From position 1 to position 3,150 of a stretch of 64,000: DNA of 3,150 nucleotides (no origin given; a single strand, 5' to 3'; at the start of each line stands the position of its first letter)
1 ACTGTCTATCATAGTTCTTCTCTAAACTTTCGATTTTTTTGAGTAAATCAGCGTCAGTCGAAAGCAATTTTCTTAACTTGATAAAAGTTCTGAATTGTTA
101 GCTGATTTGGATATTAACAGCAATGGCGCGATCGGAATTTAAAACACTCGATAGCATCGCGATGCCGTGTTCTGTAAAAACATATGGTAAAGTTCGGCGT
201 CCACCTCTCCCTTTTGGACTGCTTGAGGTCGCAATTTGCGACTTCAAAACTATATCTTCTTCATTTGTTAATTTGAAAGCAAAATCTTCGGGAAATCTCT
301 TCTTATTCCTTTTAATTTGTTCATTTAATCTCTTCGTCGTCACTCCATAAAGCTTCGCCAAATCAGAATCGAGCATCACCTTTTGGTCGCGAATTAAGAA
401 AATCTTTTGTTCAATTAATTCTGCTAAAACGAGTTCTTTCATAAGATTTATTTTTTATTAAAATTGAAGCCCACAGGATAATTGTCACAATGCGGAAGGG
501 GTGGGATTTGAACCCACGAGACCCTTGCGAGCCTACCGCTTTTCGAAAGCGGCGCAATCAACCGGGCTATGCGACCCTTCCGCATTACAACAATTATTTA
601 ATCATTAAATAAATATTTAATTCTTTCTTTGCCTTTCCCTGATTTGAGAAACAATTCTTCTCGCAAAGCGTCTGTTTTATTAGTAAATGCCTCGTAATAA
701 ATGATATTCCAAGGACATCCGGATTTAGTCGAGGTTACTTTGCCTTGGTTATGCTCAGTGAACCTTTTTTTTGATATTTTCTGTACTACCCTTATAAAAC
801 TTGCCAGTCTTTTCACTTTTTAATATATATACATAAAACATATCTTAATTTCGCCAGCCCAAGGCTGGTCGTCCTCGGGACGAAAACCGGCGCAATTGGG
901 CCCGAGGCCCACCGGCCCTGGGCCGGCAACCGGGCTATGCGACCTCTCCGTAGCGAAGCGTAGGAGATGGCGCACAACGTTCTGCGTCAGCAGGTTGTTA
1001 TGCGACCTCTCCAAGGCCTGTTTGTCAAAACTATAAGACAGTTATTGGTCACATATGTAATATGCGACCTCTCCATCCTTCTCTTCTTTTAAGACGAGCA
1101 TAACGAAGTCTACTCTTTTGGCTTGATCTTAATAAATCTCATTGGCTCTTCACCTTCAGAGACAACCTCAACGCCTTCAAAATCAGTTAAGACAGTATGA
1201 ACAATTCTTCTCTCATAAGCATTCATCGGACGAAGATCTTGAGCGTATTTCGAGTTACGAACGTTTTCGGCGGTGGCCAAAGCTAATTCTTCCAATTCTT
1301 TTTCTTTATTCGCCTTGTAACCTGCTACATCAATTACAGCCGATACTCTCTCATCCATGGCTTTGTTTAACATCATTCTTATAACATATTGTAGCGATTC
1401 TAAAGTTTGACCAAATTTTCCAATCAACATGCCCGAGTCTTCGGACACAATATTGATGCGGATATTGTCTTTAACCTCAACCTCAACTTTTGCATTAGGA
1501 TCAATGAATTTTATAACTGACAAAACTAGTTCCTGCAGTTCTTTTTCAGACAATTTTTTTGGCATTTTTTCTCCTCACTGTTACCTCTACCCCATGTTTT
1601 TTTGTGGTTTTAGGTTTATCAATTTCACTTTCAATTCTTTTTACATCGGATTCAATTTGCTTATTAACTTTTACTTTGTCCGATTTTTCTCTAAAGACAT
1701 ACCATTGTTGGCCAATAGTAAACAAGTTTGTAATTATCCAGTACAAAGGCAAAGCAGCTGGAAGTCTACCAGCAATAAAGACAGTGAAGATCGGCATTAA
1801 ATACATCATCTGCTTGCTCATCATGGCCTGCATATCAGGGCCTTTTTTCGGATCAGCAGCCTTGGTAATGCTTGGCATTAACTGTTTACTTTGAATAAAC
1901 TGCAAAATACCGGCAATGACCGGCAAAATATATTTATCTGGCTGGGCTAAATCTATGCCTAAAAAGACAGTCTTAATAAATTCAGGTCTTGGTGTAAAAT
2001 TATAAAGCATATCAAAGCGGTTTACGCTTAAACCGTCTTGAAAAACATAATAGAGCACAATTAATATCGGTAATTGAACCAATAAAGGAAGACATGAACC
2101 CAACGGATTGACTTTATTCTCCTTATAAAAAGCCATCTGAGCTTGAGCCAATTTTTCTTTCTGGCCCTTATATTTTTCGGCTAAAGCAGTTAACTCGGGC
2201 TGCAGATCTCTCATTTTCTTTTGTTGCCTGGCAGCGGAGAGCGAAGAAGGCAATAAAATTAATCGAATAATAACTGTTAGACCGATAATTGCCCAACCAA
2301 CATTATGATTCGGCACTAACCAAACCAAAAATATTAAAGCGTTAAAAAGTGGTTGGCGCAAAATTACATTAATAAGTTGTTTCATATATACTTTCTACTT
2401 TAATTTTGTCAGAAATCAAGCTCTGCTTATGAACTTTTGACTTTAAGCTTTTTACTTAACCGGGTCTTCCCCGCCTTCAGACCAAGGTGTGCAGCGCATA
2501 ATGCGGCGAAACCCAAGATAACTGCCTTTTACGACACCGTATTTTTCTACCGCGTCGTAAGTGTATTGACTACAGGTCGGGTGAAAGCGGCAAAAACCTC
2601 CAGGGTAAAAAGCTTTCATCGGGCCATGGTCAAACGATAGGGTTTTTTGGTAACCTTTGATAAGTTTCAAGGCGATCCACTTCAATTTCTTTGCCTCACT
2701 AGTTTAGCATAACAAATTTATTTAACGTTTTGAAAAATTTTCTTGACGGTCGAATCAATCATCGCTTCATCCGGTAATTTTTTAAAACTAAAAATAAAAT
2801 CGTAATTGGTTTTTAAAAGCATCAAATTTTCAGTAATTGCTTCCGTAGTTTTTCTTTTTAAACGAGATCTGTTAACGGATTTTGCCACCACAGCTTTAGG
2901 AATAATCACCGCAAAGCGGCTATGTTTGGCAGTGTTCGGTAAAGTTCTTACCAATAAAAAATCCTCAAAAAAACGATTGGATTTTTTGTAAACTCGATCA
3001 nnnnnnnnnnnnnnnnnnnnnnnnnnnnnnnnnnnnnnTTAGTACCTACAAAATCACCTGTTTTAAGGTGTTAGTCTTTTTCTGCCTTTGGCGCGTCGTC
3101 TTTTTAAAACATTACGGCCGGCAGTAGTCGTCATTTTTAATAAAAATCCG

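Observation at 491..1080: tRNA-Ser locus with three 62-bp-periodic tRNA 5'-fragment repeats, a degenerate GIY-YIG gene and a GC-rich hairpin array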

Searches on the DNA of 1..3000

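Call 4: search_rna_families(source=window, start=1, end=3000, threshold=evalue, max_evalue=10, show_alignments=4)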
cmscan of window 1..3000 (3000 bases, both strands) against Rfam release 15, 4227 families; matches with E-value up to 10: 11.
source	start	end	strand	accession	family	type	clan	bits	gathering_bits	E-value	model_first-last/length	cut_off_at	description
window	493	581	-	RF00005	tRNA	Gene; tRNA;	CL00001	50.4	29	3.5e-09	1-71/71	no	tRNA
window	569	671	-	RF02155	NCRUPAR_2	Gene; lncRNA;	-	24.8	80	6.7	1-99/99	no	Non-protein coding RNA, upstream of F2R/PAR1 conserved region 2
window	483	586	-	RF02223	sX4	Gene; sRNA;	-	21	70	0.16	1-167/167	no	Proteobacterial sRNA sX4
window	1922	2014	-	RF01717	PhotoRC-II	Cis-reg;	-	20.1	39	5.5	1-96/96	no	PhotoRC-II RNA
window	696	778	+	RF00288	snoZ30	Gene; snRNA; snoRNA; CD-box;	-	18.8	50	2.7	1-97/97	no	Z30 small nucleolar RNA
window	1932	2020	+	RF02217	ZNFX1-AS1_3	Gene; lncRNA;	-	18.8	60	9.9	1-87/87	no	ZNFX1 antisense RNA 1 conserved region 3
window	493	544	+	RF04351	Plastid-psbl-rps4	Cis-reg;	-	18.7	68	1.6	1-53/53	no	Plastid-psbl-rps4 3UTR RNA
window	1823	1926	-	RF02236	asX2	Gene; sRNA;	-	16.7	70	5.7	1-87/87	no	Xanthomonas sRNA asX2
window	492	528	+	RF04354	Plastid-ycf2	Cis-reg;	-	16.3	65.7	9.1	1-75/75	no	Plastid-ycf2 5UTR RNA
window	273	390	+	RF02706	TeloSII_ncR30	Gene; sRNA;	-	16.1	86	1.3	1-226/226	no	TeloSII non coding RNA 30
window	1879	2007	+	RF03106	RT-11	Gene; sRNA;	-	14.1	143.5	9.3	1-147/147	no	RT-11 RNA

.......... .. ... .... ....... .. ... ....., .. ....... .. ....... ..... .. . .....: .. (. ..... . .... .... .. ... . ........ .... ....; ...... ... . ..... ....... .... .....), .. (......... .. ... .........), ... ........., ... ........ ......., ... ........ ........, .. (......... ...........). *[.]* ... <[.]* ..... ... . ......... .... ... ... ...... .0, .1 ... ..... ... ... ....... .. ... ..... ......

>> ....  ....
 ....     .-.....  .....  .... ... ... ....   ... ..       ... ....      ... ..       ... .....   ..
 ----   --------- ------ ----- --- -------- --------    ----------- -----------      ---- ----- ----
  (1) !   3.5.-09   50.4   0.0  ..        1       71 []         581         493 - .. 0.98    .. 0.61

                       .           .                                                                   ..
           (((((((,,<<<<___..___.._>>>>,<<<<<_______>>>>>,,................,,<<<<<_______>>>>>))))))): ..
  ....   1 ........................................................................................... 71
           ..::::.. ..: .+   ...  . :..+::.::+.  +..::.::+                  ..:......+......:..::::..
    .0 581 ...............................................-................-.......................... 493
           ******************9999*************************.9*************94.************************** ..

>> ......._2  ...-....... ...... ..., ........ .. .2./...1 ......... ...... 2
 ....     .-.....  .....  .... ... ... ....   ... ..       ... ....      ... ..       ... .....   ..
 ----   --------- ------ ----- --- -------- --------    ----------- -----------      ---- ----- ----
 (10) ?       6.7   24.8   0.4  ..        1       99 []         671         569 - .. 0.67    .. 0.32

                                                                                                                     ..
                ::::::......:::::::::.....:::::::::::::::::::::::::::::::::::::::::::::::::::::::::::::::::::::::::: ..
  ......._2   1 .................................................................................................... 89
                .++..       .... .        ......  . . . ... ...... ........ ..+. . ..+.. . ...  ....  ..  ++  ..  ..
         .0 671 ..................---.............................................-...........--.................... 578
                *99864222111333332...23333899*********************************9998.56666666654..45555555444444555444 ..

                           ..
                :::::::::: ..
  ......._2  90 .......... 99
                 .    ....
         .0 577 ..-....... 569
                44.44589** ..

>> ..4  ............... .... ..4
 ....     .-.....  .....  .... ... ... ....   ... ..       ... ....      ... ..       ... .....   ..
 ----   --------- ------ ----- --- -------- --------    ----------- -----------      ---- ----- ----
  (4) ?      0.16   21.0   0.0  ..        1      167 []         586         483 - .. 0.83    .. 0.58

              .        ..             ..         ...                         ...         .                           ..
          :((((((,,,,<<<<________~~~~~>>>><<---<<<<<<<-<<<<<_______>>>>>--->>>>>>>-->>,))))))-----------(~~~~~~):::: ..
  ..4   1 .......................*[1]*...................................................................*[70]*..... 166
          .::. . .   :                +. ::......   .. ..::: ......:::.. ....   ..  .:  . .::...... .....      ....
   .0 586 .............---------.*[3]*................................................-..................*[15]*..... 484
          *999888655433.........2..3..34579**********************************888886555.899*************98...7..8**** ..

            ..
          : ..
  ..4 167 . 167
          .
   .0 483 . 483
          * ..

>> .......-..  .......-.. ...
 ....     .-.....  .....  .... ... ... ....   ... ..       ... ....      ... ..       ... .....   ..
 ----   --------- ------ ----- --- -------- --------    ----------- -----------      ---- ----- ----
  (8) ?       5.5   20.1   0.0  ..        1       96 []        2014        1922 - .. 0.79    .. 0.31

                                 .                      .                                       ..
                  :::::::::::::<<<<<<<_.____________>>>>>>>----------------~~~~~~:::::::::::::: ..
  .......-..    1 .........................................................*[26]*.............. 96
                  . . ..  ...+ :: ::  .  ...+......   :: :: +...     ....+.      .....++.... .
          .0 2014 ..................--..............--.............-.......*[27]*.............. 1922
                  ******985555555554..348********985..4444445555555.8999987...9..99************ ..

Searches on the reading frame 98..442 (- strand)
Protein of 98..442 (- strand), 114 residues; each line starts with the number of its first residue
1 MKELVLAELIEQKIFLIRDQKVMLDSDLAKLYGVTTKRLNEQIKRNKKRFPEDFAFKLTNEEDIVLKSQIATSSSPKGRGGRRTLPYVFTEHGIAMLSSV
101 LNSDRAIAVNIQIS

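Call 45: search_protein_families(library=pfam, proteins=[window:98-442:-], max_evalue=0.1)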
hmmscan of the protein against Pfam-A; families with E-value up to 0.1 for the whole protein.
window:98-442:- (114 aa): 1 family
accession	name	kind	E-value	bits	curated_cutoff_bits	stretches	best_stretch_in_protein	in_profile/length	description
PF10543.14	ORF6N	-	1.3e-34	118.8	27.8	1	12-100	1-86/86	ORF6N domain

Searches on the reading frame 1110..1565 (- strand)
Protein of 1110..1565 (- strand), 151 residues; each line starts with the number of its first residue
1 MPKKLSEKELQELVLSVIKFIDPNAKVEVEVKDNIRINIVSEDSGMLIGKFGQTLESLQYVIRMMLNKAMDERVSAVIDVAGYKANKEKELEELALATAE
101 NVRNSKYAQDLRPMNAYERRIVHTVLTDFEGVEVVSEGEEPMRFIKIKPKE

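Call 13: find_encoding_contigs(protein=window:1110-1565:-, flank=6000, max_places=10)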
Protein window:1110-1565:- (151 aa): 7 contigs read that carry it; 2 places shown.
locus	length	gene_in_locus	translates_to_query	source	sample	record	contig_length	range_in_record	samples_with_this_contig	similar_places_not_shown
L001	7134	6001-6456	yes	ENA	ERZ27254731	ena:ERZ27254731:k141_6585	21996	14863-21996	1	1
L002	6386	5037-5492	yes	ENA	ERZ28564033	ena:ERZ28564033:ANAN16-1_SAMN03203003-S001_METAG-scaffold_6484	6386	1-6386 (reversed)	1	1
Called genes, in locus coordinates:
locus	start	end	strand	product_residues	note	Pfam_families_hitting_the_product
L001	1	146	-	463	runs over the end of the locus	PF11638:DnaA_N, PF00308:Bac_DnaA, PF01637:ATPase_2 (weak), PF01695:IstB_IS21 (weak), PF13173:AAA_14 (weak), PF00004:AAA, PF08299:Bac_DnaA_C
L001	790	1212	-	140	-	-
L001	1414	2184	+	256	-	PF01978:TrmB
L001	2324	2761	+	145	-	-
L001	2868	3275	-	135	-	-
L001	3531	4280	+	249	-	PF01978:TrmB, PF03965:Penicillinase_R (faint)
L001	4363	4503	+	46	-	PF00468:Ribosomal_L34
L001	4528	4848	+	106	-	PF00825:Ribonuclease_P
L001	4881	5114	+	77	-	PF01809:YidD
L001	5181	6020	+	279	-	PF02096:60KD_IMP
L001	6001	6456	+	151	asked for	PF13083:KH_KhpA-B, PF01424:R3H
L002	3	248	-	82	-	?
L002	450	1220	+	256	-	PF01978:TrmB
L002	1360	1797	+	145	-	-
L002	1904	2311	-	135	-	-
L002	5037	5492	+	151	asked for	PF13083:KH_KhpA-B, PF01424:R3H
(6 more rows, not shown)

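Call 52: find_homologous_proteins(query=window:1110-1565:-, max_evalue=1e-20)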
Query window:1110-1565:- (151 aa): 92 proteins with E <= 1e-20 among 206 candidates.
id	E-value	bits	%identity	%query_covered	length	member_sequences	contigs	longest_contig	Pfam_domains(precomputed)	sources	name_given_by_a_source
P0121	8.5e-88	309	100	100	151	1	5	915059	PF01424.29,PF13083.14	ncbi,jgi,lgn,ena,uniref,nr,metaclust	ncbi:TPA: KH domain-containing protein [Candidatus Berkelbacteria bacterium]|uniref:Single-stranded 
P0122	2.1e-66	240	76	98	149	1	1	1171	PF01424.29,PF13083.14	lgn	-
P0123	1.7e-59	217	67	97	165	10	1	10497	PF01424.29,PF13083.14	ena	-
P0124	1.7e-57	211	69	94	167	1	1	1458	PF01424.29,PF13083.14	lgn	-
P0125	1.3e-54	202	61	99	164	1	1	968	PF01424.29,PF13083.14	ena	-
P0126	5.7e-52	193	58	99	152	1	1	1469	PF01424.29,PF13083.14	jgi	jgi:spoIIIJ-associated protein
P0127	1.1e-49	186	60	95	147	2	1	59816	PF01424.29,PF13083.14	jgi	jgi:spoIIIJ-associated protein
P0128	3.2e-48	181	60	95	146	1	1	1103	PF01424.29,PF13083.14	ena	-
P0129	1.0e-47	179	57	99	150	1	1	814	PF01424.29,PF13083.14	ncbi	-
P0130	2.0e-46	175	59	97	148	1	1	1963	PF01424.29,PF13083.14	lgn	-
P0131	3.9e-46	174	55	98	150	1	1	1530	PF01424.29,PF13083.14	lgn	-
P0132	7.2e-45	170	58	91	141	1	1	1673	PF01424.29,PF07650.24,PF13083.14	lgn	-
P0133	6.0e-44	167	57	94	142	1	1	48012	PF01424.29,PF13083.14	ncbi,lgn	-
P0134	3.8e-43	164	56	98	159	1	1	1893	PF01424.29,PF13083.14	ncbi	-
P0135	1.6e-41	159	54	97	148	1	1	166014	PF01424.29,PF13083.14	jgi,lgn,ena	-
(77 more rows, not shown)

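Call 53: find_encoding_contigs(protein=P0123, flank=2500, max_places=2)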
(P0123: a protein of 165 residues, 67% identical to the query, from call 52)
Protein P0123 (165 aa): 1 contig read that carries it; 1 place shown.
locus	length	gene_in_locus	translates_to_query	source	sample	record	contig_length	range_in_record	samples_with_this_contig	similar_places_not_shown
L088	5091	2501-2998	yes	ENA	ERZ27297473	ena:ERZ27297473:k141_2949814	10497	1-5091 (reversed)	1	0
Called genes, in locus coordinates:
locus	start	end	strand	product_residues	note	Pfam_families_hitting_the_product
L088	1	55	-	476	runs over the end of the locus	PF11638:DnaA_N, PF00308:Bac_DnaA, PF00004:AAA, PF01637:ATPase_2 (weak), PF13173:AAA_14 (weak), PF08299:Bac_DnaA_C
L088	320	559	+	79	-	-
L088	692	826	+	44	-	PF00468:Ribosomal_L34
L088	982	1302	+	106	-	PF00825:Ribonuclease_P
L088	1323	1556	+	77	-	PF01809:YidD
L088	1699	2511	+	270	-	PF02096:60KD_IMP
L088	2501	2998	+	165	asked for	PF13083:KH_KhpA-B, PF01424:R3H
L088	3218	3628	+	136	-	-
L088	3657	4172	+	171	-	-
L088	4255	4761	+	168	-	PF10543:ORF6N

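Call 54: find_encoding_contigs(protein=P0122, flank=2500, max_places=2)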
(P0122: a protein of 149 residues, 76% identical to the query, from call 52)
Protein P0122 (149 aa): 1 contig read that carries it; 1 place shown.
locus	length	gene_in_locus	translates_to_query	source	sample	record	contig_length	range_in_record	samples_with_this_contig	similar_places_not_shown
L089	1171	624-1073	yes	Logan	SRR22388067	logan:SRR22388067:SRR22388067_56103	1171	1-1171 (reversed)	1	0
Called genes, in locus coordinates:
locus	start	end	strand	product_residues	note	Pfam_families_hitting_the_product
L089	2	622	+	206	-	?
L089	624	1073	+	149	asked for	PF13083:KH_KhpA-B, PF01424:R3H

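Call 55: find_encoding_contigs(protein=P0127, flank=2500, max_places=2)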
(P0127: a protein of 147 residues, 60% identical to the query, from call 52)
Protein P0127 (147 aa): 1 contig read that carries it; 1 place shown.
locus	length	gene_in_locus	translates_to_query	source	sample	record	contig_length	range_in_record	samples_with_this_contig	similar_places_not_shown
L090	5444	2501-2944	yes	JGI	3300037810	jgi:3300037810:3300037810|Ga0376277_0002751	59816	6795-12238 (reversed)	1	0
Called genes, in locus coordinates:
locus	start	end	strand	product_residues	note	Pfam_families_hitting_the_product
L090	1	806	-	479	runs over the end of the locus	PF11638:DnaA_N, PF00308:Bac_DnaA, PF01695:IstB_IS21 (weak), PF00004:AAA, PF01637:ATPase_2 (weak), PF13173:AAA_14 (weak), PF08299:Bac_DnaA_C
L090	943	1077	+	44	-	PF00468:Ribosomal_L34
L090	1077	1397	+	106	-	PF00825:Ribonuclease_P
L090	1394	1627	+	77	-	PF01809:YidD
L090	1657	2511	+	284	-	PF02096:60KD_IMP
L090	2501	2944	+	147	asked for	PF13083:KH_KhpA-B, PF01424:R3H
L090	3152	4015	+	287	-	-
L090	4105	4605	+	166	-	PF10543:ORF6N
